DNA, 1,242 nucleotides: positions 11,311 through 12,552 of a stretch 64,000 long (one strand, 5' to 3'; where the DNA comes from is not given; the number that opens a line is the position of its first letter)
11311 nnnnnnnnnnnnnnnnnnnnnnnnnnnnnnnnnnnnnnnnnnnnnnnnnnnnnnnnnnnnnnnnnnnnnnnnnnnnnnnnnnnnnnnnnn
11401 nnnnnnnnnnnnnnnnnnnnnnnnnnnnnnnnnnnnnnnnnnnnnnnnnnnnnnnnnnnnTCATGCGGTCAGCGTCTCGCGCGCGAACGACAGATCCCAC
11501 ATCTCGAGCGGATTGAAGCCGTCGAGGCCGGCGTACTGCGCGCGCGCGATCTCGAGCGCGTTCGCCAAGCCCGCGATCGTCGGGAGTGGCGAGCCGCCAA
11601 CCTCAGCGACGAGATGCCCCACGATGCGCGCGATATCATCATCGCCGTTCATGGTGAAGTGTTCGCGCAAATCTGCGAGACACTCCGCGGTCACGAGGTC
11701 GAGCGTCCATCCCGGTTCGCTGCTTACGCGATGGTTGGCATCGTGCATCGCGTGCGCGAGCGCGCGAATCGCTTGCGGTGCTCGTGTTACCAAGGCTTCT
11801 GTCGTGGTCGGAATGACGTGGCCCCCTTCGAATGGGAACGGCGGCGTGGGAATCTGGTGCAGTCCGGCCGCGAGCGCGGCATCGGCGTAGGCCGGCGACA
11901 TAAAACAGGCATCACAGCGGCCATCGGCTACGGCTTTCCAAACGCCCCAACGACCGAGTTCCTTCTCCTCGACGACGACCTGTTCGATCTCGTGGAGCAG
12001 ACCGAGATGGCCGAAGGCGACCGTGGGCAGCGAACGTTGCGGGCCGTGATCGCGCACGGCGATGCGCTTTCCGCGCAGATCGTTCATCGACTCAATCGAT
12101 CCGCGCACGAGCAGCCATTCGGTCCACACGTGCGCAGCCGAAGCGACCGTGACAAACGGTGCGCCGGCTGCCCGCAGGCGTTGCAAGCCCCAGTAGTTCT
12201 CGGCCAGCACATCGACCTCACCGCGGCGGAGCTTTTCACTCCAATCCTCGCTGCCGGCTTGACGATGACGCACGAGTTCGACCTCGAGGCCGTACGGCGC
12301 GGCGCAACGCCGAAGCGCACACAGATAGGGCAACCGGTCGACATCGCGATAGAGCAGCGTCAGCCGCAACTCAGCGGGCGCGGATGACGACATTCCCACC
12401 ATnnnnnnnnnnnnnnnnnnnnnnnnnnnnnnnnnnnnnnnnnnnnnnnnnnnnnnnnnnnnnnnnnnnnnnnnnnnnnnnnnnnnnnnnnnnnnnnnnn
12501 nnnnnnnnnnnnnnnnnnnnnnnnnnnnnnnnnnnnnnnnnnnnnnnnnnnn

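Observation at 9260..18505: Six-gene operon: SBP / HyuB-gamma / SIP flavin reductase / HyuA / leaderless PBP-fold protein / HyuB-gamma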

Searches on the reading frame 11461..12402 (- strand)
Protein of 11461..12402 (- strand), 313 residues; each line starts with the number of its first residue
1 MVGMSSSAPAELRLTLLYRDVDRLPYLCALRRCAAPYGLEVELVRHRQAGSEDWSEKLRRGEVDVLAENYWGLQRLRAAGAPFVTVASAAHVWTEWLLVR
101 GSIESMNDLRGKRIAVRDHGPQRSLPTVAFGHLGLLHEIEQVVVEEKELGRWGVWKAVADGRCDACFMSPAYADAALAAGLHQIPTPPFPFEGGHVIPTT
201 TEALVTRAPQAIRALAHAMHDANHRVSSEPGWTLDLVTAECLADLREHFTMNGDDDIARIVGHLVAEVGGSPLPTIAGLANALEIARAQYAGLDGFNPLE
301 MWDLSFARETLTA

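Call 4: search_protein_families(library=pfam, proteins=[window:11461-12402:-], max_evalue=0.01)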
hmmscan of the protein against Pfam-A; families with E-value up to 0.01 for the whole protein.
window:11461-12402:- (313 aa): 1 family
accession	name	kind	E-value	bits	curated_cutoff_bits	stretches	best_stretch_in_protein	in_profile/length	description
PF09084.16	NMT1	-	6e-05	23.5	20.5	1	38-167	20-145/216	NMT1/THI5 like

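Call 5: search_protein_families(library=ncbifam, proteins=[window:11461-12402:-], max_evalue=0.01)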
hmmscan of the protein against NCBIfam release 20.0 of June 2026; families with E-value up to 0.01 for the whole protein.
window:11461-12402:- (313 aa): 2 families
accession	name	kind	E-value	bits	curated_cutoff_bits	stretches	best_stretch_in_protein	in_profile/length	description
TIGR01728.1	SsuA_fam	subfamily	2.6e-08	33.4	163.5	1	54-239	43-229/290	aliphatic sulfonate ABC transporter substrate-binding protein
TIGR02122.1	TRAP_TAXI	subfamily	0.0059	15.5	84.35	0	101-173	131-201/320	TAXI family TRAP transporter solute-binding subunit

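Call 12: find_homologous_proteins(query=window:11461-12402:-, max_evalue=0.001)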
Query window:11461-12402:- (313 aa): 58 proteins with E <= 0.001 among 8000 candidates.
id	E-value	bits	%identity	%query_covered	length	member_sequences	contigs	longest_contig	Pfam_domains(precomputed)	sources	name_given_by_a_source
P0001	1.9e-209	712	100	100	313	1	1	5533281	-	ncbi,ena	-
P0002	1.8e-172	591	84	99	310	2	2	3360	-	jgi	jgi:hypothetical protein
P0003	1.1e-142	493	70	95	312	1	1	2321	-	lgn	-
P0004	1.4e-138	479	66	100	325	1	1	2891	PF09084.17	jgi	jgi:hypothetical protein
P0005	7.3e-126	437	66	96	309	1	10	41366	PF09084.17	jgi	jgi:ABC-type nitrate/sulfonate/bicarbonate transport system substrate-binding protein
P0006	1.0e-123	430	64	96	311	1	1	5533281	-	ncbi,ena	-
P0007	1.7e-120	420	63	95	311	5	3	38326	PF09084.17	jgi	jgi:hypothetical protein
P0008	5.1e-118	412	61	96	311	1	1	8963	-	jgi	jgi:hypothetical protein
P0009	8.8e-116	404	60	95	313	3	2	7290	-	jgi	-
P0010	3.2e-115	402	61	95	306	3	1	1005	PF09084.17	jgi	jgi:hypothetical protein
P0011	2.0e-114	400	62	96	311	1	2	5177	-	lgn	-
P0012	2.1e-108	380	56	96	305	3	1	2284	PF09084.17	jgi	jgi:hypothetical protein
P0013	5.9e-103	362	57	94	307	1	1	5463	-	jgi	jgi:hypothetical protein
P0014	7.5e-103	362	55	96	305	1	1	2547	PF09084.17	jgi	jgi:ABC-type nitrate/sulfonate/bicarbonate transport system substrate-binding protein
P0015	2.0e-102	360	56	95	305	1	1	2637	-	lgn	-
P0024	6.1e-95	336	52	98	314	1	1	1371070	-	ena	-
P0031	4.5e-92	326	51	95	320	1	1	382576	PF09084.17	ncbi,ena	-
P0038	2.0e-80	288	50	94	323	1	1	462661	-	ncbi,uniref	ncbi:ABC transporter substrate-binding protein [Phytohabitans kaempferiae]|uniref:ABC transporter su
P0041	8.1e-75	270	46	94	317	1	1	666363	PF09084.17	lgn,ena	-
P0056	6.6e-46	175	35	95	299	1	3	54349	-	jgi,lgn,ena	-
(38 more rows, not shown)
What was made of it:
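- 11461..12402 (-): Leaderless NMT1-fold protein PBP1, 313 aa. The rare conserved partner. 58 clusters among 5.8e9 proteins (call 12).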

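Call 13: find_encoding_contigs(protein=P0038, flank=10000, max_places=2)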
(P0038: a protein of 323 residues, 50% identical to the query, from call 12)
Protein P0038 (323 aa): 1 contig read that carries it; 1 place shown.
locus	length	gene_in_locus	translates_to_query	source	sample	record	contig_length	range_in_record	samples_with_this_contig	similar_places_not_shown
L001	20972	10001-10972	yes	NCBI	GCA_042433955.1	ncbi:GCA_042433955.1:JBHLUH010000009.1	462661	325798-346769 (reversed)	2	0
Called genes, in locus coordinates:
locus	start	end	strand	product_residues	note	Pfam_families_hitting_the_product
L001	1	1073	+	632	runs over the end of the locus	PF04234:CopC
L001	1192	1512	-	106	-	-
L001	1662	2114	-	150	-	PF19853:DUF6328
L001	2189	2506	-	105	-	PF01740:STAS, PF13466:STAS_2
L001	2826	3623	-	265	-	PF03372:Exo_endo_phos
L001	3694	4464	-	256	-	PF00392:GntR, PF07702:UTRA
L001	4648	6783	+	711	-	PF05378:Hydant_A_N, PF01968:Hydantoinase_A, PF19278:Hydant_A_C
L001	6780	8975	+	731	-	PF02538:Hydantoinase_B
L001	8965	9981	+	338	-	PF04909:Amidohydro_2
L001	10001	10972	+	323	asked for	-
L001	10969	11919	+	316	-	PF00701:DHDPS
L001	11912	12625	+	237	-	PF03737:RraA-like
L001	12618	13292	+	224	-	PF03737:RraA-like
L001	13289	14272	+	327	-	PF13714:PEP_mutase, PF00463:ICL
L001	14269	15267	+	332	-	-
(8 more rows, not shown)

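Call 14: find_encoding_contigs(protein=P0024, flank=10000, max_places=2)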
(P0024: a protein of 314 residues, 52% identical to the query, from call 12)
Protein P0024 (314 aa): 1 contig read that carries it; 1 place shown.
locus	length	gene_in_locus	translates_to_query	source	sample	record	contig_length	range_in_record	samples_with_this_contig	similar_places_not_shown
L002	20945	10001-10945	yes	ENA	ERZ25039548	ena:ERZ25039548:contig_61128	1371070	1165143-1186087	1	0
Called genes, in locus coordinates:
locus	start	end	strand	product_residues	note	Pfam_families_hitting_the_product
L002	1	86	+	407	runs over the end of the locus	PF00355:Rieske, PF19301:LigXa_C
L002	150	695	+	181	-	PF02417:Chromate_transp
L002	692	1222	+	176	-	PF02417:Chromate_transp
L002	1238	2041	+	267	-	PF08279:HTH_11 (weak), PF09339:HTH_IclR, PF13412:HTH_24 (weak), PF01614:IclR_C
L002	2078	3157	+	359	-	PF02900:LigB (faint)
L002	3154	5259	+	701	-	PF05378:Hydant_A_N, PF01968:Hydantoinase_A, PF19278:Hydant_A_C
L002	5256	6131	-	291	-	PF00561:Abhydrolase_1, PF12146:Hydrolase_4 (weak), PF12697:Abhydrolase_6, PF03096:Ndr (weak)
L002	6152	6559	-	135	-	PF01042:Ribonuc_L-PSP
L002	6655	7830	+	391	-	PF04909:Amidohydro_2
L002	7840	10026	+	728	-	PF02538:Hydantoinase_B, PF08882:Acetone_carb_G (weak)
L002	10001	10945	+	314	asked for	-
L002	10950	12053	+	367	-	PF00190:Cupin_1 (weak), PF07883:Cupin_2 (faint)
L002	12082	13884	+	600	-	PF00149:Metallophos, PF09587:PGA_cap (weak), PF02872:5_nucleotid_C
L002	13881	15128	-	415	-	PF02900:LigB, PF07746:LigA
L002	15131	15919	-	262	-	PF00005:ABC_tran, PF13304:AAA_21 (faint)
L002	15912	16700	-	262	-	PF00528:BPD_transp_1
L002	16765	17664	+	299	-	PF00126:HTH_1, PF03466:LysR_substrate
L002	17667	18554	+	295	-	PF00126:HTH_1 (weak), PF03466:LysR_substrate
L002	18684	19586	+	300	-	PF09084:NMT1, PF13379:NMT1_2, PF12974:Phosphonate-bd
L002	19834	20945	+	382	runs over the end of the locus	-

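Call 15: find_encoding_contigs(protein=P0056, flank=10000, max_places=2)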
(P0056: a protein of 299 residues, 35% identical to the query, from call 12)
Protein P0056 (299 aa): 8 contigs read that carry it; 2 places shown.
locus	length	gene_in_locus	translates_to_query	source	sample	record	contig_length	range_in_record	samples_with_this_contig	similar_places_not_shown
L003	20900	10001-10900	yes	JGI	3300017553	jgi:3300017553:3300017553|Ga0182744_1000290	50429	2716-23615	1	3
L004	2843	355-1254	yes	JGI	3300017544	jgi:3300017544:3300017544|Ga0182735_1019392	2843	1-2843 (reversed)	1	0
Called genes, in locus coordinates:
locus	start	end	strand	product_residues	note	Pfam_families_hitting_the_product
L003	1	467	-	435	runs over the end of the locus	PF06808:DctM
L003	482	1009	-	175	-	PF04290:DctQ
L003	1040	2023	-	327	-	PF03480:DctP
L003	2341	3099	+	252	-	PF09339:HTH_IclR (weak), PF01614:IclR_C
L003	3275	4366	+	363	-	PF04909:Amidohydro_2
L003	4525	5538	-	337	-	PF02900:LigB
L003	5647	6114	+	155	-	PF01042:Ribonuc_L-PSP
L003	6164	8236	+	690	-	PF05378:Hydant_A_N, PF01968:Hydantoinase_A, PF19278:Hydant_A_C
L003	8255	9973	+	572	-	PF02538:Hydantoinase_B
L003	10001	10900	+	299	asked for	-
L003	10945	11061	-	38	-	-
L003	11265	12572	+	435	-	PF00296:Bac_luciferase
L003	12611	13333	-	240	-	-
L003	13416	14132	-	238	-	-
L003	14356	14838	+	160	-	-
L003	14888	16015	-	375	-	PF00296:Bac_luciferase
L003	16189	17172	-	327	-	PF14525:AraC_binding_2, PF12833:HTH_18, PF00165:HTH_AraC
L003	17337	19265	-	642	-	PF01757:Acyl_transf_3, PF00657:Lipase_GDSL (faint), PF13472:Lipase_GDSL_2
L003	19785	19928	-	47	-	-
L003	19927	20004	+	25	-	-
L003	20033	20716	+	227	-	PF06904:Extensin-like_C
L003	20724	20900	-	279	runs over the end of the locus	-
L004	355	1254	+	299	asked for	-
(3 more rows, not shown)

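Call 17: search_solved_structures(query=window:11461-12402:-, max_evalue=1)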
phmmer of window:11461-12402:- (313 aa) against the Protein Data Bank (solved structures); distinct sequences matched with E-value up to 1: 1.
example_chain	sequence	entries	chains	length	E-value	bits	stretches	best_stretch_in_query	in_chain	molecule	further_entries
1vjn_A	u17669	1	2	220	0.72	11.9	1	182-234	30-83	Zn-dependent hydrolase of metallo-beta-lactamase superfamily TM0207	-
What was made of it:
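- On 4,5-dihydroxyphthalate decarboxylase family: phmmer finds no hit for PBP1 (call 17).
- Closest known: Cytoplasmic PBP-fold enzymes: 4,5-dihydroxyphthalate decarboxylase. Different: No sequence-level match for the PBP-like protein (call 17).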

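Call 20: search_solved_structures(query=A1, max_evalue=1)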
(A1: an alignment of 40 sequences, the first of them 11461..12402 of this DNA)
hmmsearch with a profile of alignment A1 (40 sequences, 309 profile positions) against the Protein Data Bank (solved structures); distinct sequences matched with E-value up to 1: 6.
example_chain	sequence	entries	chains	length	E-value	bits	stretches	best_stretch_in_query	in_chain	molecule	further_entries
3uif_A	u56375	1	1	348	0.2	14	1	83-220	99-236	Sulfonate ABC transporter, periplasmic sulfonate-binding protein SsuA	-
8u79_A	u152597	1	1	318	0.31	13.3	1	60-126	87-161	Immunogenic protein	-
5o2j_A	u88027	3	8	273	0.32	13.3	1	89-172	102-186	Probable phosphite transport system-binding protein PtxB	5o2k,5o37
1us4_A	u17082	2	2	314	0.33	13.2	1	60-126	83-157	PUTATIVE GLUR0 LIGAND BINDING CORE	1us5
6ssy_A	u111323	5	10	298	0.84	11.9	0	83-214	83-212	Taurine-binding periplasmic protein | Taurine ABC transporter substrate-binding protein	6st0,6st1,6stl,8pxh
4h6d_F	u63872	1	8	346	0.92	11.8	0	16-104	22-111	Pyrimidine precursor biosynthesis enzyme THI5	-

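Call 21: find_related_loci(query=A1, collection=genome_contigs, flank=10000)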
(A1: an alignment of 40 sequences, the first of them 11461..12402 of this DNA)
Query A1 (313 aa) in genome_contigs; peptide patterns used: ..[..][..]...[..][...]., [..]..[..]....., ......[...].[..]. (x = any residue, [..] = any of these).
151 stretches matched a pattern; 77 encode a relative of the query (tblastn E <= 1e-3); 74 distinct loci.
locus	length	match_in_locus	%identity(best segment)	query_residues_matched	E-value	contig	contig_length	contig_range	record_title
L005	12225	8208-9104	63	14-311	5e-124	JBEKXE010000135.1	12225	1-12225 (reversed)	MAG: Candidatus Lustribacter sp. isolate SPRUCE 644 SPRUCE_644_135, whole genome shotgun sequence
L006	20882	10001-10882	53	14-308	3e-99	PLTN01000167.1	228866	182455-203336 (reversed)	MAG: Vulcanimicrobiota bacterium isolate bog_1524 73.20120700_S1D.184_contig_19922, whole genome shotgun sequence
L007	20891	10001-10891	51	13-310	1e-96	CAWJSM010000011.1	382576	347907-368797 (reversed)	MAG: Candidatus Eremiobacteraeota bacterium isolate MFD09671.bin.2.82 genome assembly, contig: contig_45700, whole genom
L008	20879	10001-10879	52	14-307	1e-95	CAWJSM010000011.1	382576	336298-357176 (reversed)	MAG: Candidatus Eremiobacteraeota bacterium isolate MFD09671.bin.2.82 genome assembly, contig: contig_45700, whole genom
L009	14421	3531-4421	54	14-311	2e-91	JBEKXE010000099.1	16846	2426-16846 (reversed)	MAG: Candidatus Lustribacter sp. isolate SPRUCE 644 SPRUCE_644_99, whole genome shotgun sequence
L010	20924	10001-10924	49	14-308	3e-87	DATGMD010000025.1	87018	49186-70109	MAG TPA_asm: Chloroflexota bacterium isolate SMAG_U9903 k141_170976, whole genome shotgun sequence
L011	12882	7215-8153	46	6-312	4e-81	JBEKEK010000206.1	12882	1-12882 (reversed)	MAG: Trebonia sp. isolate SPRUCE 204 SPRUCE_204_206, whole genome shotgun sequence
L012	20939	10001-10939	44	4-311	3e-77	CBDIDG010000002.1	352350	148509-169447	MAG: Streptosporangiaceae bacterium isolate c726aee4-92dd-44ca-935b-08ce92833630 genome assembly, contig: contig_2, whol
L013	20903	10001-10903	47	14-312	1e-76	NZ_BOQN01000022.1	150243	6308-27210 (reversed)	Paractinoplanes toevensis strain NBRC 105298 sequence022, whole genome shotgun sequence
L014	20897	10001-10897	44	14-306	9e-74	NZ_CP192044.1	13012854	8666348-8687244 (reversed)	Dactylosporangium sp. CA-092794 chromosome, complete genome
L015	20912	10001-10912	46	14-311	2e-72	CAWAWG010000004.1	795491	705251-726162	MAG: uncultured Actinomycetota bacterium isolate MFD04463.bin.2.57 genome assembly, contig: contig_21564, whole genome s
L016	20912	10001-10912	43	9-306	8e-70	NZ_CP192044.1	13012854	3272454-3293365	Dactylosporangium sp. CA-092794 chromosome, complete genome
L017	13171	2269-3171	42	7-311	1e-69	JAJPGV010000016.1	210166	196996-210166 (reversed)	MAG: Chloroflexota bacterium isolate Centralia_MAG_115 k107_29455904, whole genome shotgun sequence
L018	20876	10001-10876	42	14-313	1e-67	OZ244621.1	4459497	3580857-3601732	MAG: uncultured Candidatus Binatia bacterium isolate 8f9fbfc1-36b4-40f3-a05a-ee2ffc03c637 genome assembly, chromosome: 1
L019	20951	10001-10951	42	1-311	5e-67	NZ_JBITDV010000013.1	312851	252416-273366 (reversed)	Cryptosporangium sp. NPDC051539 NPDC051539_128_F4.ctg-0013, whole genome shotgun sequence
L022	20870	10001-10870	38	14-311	2e-61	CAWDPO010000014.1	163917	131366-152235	MAG: uncultured delta proteobacterium isolate MFD04850.bin.2.104 genome assembly, contig: contig_21394, whole genome sho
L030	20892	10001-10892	39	14-313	2e-54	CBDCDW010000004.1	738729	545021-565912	MAG: uncultured Candidatus Binatia bacterium isolate 9a2c71a9-8664-4bc0-91de-9535c4cbd7a1 genome assembly, contig: conti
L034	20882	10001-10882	37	14-311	7e-51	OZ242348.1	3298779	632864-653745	MAG: Dehalococcoidia bacterium isolate 357cf40b-4ce6-42dd-ae1b-d69ff5967523 genome assembly, chromosome: 1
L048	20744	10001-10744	30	56-309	3e-24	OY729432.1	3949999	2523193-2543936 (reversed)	MAG: Candidatus Binatia bacterium isolate b65fbbe8-1638-4b94-9072-1473f084fbf4 genome assembly, chromosome: 1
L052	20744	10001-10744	30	58-308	2e-22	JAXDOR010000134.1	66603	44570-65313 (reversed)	MAG: Alphaproteobacteria bacterium isolate BP_693 scaffold_990182, whole genome shotgun sequence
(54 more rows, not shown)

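Call 24: predict_structure(alignment_id=A1)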
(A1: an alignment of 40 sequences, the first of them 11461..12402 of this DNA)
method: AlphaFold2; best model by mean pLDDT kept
length: 313 residues; sequences in the alignment: 40
mean_pLDDT: 93.6   pTM: 0.90
mean pLDDT of the five models: 93.6, 93.4, 93.4, 92.7, 92.6
residues with pLDDT >= 90: 276; 70-90: 28; 50-70: 6; < 50: 3
segments of 3 or more residues with pLDDT < 50: none
pLDDT, mean of each block of 10 residues (from residue 1): 57 95 96 98 91 91 93 95 96 96 96 95 95 97 92 94 97 96 96 93 97 97 95 96 93 93 92 95 96 95 93 88
secondary structure, 60 per line:
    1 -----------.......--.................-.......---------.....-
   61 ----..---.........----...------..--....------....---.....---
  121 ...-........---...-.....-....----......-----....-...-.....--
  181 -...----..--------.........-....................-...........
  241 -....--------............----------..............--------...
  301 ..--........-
elements in order: E12-18 H21-37 E39-45 H55-59 H70-78 E83-85 E96-99 H106-109 E113-117 H125-132 E140-144 H146-149 H154-159 E165-168 H174-178 E182-184 E199-201 H202-207 H209-228 H230-240 H242-245 H254-265 H276-289 H298-301 H305-312
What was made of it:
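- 11461..12402 (-): AF2 pLDDT is 93.6 (call 24).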

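Call 28: fold_search(model_id=the predicted structure, library=pdb)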
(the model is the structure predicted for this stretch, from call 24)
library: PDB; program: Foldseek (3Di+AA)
matches with E <= 10: 1776; with E <= 0.001: 988
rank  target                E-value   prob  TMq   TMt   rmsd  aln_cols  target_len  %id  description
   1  3qsl_A                1.0e-15  1.00  0.64  0.63   5.4       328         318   14  Structure of CAE31940 from Bordetella bronchiseptica RB50 (released 2011-03-23)
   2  3qsl_B                2.4e-15  1.00  0.65  0.63   5.3       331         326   14  Structure of CAE31940 from Bordetella bronchiseptica RB50 (released 2011-03-23)
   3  3un6                  1.2e-14  1.00  0.62  0.66   5.1       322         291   13  2.0 Angstrom Crystal Structure of Ligand Binding Component of ABC-type Import System from Staphylococcus aureus with Zin (released 2011-12-07)
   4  9b1v                  7.1e-14  1.00  0.63  0.66   5.0       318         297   17  Crystal structure of PqqT with PQQ and Gd3+ bound (released 2024-08-21)
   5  3ix1_A                7.1e-14  1.00  0.58  0.60   6.0       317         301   15  Periplasmic N-formyl-4-amino-5-aminomethyl-2-methylpyrimidine binding protein from Bacillus halodurans (released 2010-10-13)
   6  3ksx                  1.4e-13  1.00  0.55  0.59   5.8       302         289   16  The alkanesulfonate-binding protein SsuA from Xanthomonas axonopodis pv. citri bound to MOPS (released 2010-10-13)
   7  4nmy_A                1.5e-13  1.00  0.59  0.61   5.6       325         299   12  Crystal Structure of the Thiamin-bound form of Substrate-binding Protein of ABC Transporter from Clostridium difficile (released 2013-12-04)
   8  6ssy_B                1.7e-13  1.00  0.59  0.62   5.5       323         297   17  Taurine ABC transporter substrate binding protein TauA from E. coli in complex with 2-Aminoethylphosphonic acid (released 2019-12-18)
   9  9b1u                  2.4e-13  1.00  0.62  0.64   5.1       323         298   15  Crystal structure of PqqT with PQQ bound (released 2024-08-21)
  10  3ksj                  2.4e-13  1.00  0.55  0.58   8.6       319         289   17  The alkanesulfonate-binding protein SsuA from Xabthomonas axonopodis pv. citri bound to MES (released 2010-10-13)
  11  4esx_A                3.2e-13  1.00  0.61  0.62   5.8       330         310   13  Crystal structure of C. albicans Thi5 complexed with PLP (released 2012-09-19)
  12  2x26_A                3.6e-13  1.00  0.61  0.62   4.6       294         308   16  Crystal structure of the periplasmic aliphatic sulphonate binding protein SsuA from Escherichia coli (released 2010-04-14)
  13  4h67_G                4.1e-13  1.00  0.62  0.60   5.2       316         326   16  Crystal structure of HMP synthase Thi5 from S. cerevisiae (released 2012-10-17)
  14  6ssy_A                4.1e-13  1.00  0.56  0.58   5.9       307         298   17  Taurine ABC transporter substrate binding protein TauA from E. coli in complex with 2-Aminoethylphosphonic acid (released 2019-12-18)
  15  9ooz                  4.3e-13  1.00  0.52  0.54  10.7       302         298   16  Crystal structure of PqqT Y161W Variant with PQQ bound (released 2025-10-15)
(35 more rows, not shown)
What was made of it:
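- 11461..12402 (-): Foldseek matches class II PBPs: SsuA, ThiY, THI5, PqqT and DszB, with TM about 0.6 (call 28).
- On NMT1/SsuA/THI5 class II periplasmic-binding-protein fold: Foldseek gives E 1e-15 to 1e-12 against SsuA, ThiY, THI5 and PqqT, with probability 1.00 (call 28).
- The fold is confirmed (call 28). DszB, THI5 and MqnD appear among the structural matches (call 28).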

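Call 39: search_protein_families(library=ncbifam, proteins=[window:11461-12402:-], max_evalue=10)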
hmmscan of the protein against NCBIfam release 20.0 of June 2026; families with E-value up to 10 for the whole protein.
window:11461-12402:- (313 aa): 4 families
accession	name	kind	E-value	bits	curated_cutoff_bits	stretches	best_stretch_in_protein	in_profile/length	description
TIGR01728.1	SsuA_fam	subfamily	2.6e-08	33.4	163.5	1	54-239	43-229/290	aliphatic sulfonate ABC transporter substrate-binding protein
TIGR02122.1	TRAP_TAXI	subfamily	0.0059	15.5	84.35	1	101-173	131-201/320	TAXI family TRAP transporter solute-binding subunit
NF041868.1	paad_haloarch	equivalog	0.05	13.7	180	1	214-248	89-123/127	1,2-phenylacetyl-CoA epoxidase subunit PaaD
NF040735.1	SBP_SaoX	equivalog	0.053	12.6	300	1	52-124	40-112/330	ABC transporter substrate-binding subunit SaoX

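Call 53: search_protein_representatives(alignment_id=A1)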
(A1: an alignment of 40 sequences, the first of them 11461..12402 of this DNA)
Query: 40 sequences, 309 profile positions. Proteins with E-value up to 0.001 (for the whole library): 1351; up to 1e-10: 176; up to 1e-30: 30. The best 150 are listed.
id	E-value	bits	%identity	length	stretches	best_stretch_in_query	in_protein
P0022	5.1e-134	462.6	-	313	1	2-306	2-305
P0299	8.3e-125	432.4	-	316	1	1-307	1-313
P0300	1.7e-105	369.0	-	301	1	2-306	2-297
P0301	3.1e-105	368.1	-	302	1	2-301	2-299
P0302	1.1e-102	359.7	-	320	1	3-304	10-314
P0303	6.7e-102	357.1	-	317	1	4-305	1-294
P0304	2.7e-96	338.7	-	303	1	2-306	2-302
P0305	1.1e-86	307.2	-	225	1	1-228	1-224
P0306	1.7e-86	306.6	-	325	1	2-305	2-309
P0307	2.4e-58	214.1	-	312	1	4-306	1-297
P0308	2.6e-53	197.5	-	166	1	6-129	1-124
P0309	1.7e-50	188.3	-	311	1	4-304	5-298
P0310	4.0e-49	183.8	-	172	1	133-306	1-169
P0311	2.3e-47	178.1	-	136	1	1-137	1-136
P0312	2.3e-45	171.4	-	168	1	158-306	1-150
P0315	9.2e-44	166.2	-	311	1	1-300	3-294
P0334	2.5e-28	115.5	-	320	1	26-300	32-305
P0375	1.4e-17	80.2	-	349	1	23-301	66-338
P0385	2.1e-16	76.3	-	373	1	25-298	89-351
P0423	3.4e-13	65.8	-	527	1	1-227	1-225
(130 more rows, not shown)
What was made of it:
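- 11461..12402 (-): 30 representatives at E<=1e-30 among 1.84e9 (call 53).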
